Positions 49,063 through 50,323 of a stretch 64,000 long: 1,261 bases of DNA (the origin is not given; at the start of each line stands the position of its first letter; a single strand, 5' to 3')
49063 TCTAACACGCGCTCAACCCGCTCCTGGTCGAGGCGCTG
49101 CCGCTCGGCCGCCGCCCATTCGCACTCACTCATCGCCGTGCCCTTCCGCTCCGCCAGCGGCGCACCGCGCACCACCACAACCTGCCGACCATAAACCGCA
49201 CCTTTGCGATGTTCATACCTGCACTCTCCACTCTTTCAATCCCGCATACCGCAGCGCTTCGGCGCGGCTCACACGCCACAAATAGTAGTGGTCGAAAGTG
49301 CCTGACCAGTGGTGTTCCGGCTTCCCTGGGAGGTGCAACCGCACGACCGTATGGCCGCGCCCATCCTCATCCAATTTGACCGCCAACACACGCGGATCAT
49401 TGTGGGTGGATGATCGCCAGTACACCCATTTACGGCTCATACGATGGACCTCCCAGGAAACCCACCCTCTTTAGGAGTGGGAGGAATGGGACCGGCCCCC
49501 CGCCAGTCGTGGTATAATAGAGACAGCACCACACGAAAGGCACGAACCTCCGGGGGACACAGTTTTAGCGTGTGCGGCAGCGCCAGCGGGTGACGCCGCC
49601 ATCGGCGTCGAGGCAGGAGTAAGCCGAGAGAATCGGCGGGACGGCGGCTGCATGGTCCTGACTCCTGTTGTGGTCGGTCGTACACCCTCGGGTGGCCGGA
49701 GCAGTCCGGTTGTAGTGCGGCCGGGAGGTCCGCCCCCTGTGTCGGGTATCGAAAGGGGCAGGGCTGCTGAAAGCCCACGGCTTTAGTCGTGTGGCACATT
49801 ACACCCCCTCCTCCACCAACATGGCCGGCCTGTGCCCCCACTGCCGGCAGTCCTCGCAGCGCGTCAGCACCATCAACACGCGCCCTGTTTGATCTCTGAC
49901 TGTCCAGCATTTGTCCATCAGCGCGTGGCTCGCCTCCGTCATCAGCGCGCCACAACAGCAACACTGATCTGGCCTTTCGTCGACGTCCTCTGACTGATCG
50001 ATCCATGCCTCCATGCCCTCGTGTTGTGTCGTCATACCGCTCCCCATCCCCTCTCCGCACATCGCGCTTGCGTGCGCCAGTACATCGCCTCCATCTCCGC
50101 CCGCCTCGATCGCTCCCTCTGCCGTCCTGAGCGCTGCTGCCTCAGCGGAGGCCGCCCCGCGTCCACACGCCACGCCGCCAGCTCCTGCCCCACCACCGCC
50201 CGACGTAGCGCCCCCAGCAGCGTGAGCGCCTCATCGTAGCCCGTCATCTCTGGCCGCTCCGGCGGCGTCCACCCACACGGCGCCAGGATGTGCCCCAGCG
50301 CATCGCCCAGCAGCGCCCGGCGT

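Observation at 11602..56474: Three ORF-less IS200/IS605 cassettes that look like stand-alone guide-RNA genes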

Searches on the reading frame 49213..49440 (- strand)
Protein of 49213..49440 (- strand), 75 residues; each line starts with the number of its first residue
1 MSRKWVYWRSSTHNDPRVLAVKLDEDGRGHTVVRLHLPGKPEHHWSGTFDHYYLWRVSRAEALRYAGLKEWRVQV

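Call 31: find_encoding_contigs(protein=window:49213-49440:-, flank=3000, max_places=10)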
Protein window:49213-49440:- (75 aa): 6 contigs read that carry it; 3 places shown.
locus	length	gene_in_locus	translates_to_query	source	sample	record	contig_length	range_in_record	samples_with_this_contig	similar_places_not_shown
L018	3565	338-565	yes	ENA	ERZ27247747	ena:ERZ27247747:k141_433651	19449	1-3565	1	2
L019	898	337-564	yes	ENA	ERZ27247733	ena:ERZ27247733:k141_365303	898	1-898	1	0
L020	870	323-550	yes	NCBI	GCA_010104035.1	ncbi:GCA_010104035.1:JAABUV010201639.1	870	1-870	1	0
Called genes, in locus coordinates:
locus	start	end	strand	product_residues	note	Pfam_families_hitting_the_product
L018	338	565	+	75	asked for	-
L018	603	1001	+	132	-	-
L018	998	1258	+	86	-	-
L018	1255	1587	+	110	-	PF08774:VRR_NUC (weak)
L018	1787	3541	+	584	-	PF04851:ResIII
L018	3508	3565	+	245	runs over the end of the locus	-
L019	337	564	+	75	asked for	-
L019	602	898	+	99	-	?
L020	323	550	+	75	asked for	-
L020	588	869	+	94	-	?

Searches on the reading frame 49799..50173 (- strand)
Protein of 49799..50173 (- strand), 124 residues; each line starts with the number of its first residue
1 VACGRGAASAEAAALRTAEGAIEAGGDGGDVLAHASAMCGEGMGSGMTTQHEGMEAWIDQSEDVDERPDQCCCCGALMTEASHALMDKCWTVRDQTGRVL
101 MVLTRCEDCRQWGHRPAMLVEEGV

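Call 34: find_related_loci(query=window:49799-50173:-, collection=viral_contigs, flank=3000)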
Query window:49799-50173:- (124 aa) in viral_contigs; peptide patterns used: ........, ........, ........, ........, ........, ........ (x = any residue, [..] = any of these).
4 stretches matched a pattern, but none encodes a relative of the query by tblastn (E <= 1e-3).
